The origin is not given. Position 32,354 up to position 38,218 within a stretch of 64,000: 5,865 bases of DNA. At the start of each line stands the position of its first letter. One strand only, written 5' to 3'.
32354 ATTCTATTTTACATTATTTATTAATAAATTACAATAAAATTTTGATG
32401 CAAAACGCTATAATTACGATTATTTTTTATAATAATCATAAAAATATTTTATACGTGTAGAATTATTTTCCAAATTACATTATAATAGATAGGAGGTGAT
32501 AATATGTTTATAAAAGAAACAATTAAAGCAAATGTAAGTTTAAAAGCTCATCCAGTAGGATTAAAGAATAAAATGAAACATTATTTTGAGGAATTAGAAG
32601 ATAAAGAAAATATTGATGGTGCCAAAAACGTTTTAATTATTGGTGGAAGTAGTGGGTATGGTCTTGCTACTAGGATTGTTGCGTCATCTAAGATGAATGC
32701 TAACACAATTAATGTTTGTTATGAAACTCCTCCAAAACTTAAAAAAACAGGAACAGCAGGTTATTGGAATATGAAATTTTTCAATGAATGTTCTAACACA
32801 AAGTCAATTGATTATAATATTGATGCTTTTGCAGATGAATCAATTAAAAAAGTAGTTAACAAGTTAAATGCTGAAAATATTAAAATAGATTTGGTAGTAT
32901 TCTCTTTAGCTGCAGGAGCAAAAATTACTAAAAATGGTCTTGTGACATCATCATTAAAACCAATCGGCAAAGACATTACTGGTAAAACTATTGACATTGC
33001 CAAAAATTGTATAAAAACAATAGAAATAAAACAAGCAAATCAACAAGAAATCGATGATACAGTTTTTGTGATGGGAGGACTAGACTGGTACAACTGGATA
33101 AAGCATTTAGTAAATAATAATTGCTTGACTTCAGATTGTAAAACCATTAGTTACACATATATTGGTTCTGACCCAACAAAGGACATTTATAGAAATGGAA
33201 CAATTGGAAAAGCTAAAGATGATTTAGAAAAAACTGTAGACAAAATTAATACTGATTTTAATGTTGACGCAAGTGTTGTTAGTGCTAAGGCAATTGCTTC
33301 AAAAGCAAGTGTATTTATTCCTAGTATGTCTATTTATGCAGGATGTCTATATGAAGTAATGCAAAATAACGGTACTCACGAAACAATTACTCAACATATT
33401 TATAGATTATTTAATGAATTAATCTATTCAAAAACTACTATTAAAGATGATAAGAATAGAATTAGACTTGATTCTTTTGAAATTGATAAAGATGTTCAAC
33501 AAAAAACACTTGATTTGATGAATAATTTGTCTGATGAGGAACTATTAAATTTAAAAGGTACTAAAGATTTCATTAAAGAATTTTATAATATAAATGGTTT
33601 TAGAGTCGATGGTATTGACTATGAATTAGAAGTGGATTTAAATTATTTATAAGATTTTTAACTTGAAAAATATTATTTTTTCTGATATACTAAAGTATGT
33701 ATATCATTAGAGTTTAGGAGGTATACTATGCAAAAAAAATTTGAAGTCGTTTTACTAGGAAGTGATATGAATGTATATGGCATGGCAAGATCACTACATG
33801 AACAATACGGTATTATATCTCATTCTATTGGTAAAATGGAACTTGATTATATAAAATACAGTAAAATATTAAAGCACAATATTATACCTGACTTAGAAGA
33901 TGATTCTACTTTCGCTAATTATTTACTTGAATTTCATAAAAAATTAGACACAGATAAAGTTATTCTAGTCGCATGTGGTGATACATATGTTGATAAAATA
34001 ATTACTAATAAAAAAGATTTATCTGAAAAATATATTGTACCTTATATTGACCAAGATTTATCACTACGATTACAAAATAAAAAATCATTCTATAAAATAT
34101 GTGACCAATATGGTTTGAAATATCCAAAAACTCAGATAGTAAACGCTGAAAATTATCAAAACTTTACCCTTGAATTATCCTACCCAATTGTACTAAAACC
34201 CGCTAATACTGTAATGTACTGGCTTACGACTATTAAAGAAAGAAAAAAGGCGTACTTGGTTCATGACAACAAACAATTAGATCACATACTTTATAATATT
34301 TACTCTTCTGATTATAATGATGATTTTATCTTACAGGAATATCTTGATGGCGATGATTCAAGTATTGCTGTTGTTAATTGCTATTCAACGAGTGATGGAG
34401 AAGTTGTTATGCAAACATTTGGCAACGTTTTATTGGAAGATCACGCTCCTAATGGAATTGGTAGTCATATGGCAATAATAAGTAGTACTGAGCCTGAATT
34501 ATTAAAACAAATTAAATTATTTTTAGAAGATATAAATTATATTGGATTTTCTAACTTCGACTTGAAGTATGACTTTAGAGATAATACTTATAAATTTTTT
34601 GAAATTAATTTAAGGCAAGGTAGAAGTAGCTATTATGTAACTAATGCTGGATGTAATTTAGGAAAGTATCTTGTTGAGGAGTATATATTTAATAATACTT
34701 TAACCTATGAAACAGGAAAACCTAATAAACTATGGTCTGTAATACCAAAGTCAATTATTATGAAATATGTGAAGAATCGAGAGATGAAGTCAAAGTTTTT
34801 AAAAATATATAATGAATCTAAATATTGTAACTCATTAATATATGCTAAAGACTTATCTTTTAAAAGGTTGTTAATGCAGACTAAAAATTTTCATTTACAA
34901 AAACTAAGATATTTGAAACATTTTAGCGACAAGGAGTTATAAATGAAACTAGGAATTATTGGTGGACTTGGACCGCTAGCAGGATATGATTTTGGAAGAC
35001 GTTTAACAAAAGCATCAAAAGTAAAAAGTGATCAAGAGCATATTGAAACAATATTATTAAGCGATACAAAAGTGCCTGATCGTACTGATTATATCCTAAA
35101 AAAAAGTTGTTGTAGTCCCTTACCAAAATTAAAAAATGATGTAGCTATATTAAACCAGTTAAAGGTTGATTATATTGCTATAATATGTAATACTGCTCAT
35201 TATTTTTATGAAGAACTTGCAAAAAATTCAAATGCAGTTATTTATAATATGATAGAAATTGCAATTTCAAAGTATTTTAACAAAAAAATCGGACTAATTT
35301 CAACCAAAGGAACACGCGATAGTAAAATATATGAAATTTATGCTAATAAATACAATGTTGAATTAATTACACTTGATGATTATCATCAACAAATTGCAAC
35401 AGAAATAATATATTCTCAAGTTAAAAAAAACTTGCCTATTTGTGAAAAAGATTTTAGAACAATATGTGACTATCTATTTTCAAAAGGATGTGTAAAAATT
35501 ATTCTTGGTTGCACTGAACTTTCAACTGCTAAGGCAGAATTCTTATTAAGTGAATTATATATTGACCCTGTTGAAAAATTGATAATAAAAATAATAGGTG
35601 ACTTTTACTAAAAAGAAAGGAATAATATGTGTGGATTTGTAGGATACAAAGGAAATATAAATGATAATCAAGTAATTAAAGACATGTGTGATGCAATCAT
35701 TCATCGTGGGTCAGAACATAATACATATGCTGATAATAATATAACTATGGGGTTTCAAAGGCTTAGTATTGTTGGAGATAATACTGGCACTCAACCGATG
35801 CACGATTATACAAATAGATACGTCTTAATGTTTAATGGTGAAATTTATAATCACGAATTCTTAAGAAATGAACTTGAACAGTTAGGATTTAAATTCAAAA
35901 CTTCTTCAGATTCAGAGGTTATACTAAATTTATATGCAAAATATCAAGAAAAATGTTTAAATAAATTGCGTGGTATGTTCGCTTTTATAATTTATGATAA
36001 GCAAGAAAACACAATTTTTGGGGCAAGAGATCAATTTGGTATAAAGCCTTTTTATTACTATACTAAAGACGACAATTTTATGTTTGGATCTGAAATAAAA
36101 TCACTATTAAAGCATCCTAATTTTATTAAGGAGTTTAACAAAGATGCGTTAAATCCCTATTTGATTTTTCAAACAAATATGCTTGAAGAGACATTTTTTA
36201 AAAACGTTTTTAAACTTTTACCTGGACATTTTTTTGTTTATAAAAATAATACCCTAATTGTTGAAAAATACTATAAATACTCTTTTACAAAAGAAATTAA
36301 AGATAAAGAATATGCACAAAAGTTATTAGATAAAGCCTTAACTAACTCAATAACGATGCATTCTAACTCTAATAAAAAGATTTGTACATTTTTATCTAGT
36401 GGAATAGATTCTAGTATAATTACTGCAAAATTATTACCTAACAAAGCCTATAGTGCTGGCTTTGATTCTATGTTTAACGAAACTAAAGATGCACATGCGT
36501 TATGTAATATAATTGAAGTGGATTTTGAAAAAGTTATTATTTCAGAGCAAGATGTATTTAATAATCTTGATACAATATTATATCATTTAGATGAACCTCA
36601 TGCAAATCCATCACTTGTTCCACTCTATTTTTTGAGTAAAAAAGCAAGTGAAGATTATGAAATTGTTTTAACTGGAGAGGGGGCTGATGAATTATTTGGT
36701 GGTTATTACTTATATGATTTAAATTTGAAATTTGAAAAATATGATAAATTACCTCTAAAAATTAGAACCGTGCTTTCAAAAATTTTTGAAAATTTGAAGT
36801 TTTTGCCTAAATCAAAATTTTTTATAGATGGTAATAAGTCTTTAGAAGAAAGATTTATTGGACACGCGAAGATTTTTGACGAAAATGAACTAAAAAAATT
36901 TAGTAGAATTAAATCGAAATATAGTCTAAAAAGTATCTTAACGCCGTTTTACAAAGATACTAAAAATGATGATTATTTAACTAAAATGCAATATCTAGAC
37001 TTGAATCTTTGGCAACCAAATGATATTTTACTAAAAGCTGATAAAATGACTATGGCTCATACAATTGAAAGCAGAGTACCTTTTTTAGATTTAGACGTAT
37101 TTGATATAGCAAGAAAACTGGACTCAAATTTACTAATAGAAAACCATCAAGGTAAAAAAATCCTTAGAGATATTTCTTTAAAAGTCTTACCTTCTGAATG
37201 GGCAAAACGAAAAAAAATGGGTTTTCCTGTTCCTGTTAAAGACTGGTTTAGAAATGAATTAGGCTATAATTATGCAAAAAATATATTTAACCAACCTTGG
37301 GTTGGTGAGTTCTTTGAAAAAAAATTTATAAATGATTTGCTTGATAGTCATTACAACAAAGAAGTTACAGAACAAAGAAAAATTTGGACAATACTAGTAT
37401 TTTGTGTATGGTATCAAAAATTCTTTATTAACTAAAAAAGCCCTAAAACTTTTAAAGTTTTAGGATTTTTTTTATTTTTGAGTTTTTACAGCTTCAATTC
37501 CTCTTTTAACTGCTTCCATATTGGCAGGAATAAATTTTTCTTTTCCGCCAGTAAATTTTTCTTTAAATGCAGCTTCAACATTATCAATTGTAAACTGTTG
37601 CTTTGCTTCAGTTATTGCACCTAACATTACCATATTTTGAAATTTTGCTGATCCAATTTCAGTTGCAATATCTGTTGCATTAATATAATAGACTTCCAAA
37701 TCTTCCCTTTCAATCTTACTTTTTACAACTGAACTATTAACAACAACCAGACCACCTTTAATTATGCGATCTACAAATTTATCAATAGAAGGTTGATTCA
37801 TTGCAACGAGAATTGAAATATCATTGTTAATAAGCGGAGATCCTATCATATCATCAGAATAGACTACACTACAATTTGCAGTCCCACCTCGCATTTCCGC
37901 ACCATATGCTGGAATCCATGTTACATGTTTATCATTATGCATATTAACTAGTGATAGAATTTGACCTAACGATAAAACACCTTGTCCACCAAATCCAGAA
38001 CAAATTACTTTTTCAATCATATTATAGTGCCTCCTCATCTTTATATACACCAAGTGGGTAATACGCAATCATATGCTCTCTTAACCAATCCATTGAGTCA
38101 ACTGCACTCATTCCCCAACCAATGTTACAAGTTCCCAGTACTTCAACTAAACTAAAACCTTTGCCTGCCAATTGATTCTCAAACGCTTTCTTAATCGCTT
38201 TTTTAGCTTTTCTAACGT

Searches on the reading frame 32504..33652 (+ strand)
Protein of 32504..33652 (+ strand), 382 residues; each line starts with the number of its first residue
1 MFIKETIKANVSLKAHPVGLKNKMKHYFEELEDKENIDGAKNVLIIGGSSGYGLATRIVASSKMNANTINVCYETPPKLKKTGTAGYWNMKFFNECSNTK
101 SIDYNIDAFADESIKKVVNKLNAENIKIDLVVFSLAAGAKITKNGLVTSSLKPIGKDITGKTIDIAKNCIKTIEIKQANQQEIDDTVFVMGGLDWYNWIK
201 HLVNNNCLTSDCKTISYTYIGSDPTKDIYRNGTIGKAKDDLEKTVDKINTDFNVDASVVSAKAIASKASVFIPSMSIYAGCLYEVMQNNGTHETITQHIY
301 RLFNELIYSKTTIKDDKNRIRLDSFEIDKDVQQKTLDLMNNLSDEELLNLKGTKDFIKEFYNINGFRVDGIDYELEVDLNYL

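Call 18: search_protein_families(library=pfam, proteins=[window:32504-33652:+], max_evalue=0.0001)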
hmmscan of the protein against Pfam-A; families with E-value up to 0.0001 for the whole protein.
window:32504-33652:+ (382 aa): 3 families
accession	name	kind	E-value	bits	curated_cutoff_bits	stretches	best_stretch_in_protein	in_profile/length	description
PF12241.14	Enoyl_reductase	-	1.2e-70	238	22.1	1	81-308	1-236/236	Trans-2-enoyl-CoA reductase catalytic region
PF12242.14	Eno-Rase_NADH_b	-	5e-23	81.1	23.4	1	3-78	2-78/79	NAD(P)H binding domain of trans-2-enoyl-CoA reductase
PF07055.18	Eno-Rase_FAD_bd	-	3.8e-17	62.8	25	1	315-377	2-64/64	Enoyl reductase FAD binding domain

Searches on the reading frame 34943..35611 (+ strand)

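Call 18: search_protein_families(library=pfam, proteins=[window:34943-35611:+], max_evalue=0.0001)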
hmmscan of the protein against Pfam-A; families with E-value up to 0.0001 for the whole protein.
window:34943-35611:+ (222 aa): 1 family
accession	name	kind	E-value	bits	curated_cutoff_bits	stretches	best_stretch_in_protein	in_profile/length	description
PF01177.27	Asp_Glu_race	-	1.1e-26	94.4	31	1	6-211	1-205/211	Asp/Glu/Hydantoin racemase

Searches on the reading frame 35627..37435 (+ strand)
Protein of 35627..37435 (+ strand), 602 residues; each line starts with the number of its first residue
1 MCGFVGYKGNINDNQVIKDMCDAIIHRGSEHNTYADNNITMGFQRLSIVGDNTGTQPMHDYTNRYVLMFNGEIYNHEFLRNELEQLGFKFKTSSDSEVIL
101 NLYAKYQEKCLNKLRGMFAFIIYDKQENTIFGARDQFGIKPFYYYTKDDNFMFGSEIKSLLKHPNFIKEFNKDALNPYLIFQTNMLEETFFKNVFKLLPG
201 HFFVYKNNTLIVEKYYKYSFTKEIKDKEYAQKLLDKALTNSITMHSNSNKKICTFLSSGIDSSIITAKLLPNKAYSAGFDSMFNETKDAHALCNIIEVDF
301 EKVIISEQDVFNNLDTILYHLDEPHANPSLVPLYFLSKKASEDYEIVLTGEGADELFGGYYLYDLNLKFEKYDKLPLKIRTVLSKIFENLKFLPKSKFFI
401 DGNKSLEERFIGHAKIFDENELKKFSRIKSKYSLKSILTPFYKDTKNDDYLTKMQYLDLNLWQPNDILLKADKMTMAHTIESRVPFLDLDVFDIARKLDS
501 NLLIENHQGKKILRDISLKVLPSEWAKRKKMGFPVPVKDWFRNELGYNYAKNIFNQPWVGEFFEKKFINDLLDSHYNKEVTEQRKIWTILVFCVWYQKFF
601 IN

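Call 18: search_protein_families(library=pfam, proteins=[window:35627-37435:+], max_evalue=0.0001)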
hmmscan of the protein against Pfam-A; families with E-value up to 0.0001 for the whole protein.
window:35627-37435:+ (602 aa): 4 families
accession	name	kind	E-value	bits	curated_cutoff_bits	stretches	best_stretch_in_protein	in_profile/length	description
PF00733.27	Asn_synthase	-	3.1e-74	251.2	21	1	234-596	2-353/354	Asparagine synthase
PF13537.11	GATase_7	-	1.8e-45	154.4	25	1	44-161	2-122/123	Glutamine amidotransferase domain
PF13522.11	GATase_6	-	4e-38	130.8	27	1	34-156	7-130/130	Glutamine amidotransferase domain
PF12481.13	DUF3700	-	5.3e-07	29.8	27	1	69-161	81-176/228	Aluminium induced protein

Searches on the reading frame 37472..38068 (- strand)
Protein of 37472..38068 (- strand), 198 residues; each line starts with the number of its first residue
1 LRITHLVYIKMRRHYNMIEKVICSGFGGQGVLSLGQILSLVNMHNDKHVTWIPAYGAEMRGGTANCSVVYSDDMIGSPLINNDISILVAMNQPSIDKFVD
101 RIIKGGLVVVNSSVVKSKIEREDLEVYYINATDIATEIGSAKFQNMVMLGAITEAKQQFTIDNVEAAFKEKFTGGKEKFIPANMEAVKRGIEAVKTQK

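Call 18: search_protein_families(library=pfam, proteins=[window:37472-38068:-], max_evalue=0.0001)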
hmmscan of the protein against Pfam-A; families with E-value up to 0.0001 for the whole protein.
window:37472-38068:- (198 aa): 1 family
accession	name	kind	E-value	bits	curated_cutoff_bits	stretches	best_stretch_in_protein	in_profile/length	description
PF01558.24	POR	-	1.2e-38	133.4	27.4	1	27-192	1-173/173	Pyruvate ferredoxin/flavodoxin oxidoreductase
